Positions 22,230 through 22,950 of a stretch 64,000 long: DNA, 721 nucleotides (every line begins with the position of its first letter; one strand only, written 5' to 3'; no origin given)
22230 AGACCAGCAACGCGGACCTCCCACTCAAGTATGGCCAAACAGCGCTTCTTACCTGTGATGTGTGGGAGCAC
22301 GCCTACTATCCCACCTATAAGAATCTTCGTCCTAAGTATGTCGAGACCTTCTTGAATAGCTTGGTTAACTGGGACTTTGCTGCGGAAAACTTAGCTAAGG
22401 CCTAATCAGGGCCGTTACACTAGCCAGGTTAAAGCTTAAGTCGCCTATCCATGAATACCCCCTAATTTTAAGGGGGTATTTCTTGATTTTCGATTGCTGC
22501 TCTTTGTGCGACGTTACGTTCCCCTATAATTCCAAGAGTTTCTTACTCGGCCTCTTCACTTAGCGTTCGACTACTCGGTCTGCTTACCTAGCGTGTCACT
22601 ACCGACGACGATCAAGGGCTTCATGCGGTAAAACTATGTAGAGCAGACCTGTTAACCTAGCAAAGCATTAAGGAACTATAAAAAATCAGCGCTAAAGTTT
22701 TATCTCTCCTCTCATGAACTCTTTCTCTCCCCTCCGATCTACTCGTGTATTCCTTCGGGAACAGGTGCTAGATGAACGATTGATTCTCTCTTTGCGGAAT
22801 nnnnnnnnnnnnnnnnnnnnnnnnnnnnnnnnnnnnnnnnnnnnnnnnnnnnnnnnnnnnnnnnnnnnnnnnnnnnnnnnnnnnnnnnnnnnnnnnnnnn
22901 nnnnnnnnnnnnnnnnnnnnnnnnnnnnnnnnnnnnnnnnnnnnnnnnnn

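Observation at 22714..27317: Self-contained three-gene operon (GspE/PilB-type ATPase, bitopic HR-domain protein, secretin) with no platform protein, alignment complex or pilins in cis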

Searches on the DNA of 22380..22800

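Call 89: search_rna_families(source=window, start=22380, end=22800, threshold=evalue, max_evalue=5)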
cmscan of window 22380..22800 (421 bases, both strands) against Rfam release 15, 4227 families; matches with E-value up to 5: 2.
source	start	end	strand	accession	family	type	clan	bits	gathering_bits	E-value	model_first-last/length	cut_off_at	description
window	22422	22507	+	RF01770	rimP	Cis-reg; leader;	-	17.7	47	2.2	1-102/102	no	Gammaprotebacteria rimP leader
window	22448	22491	+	RF04343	Plastid-psbA-2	Cis-reg;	CL00153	15.5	55.8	4.3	1-60/60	no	Plastid-psbA-2 3UTR RNA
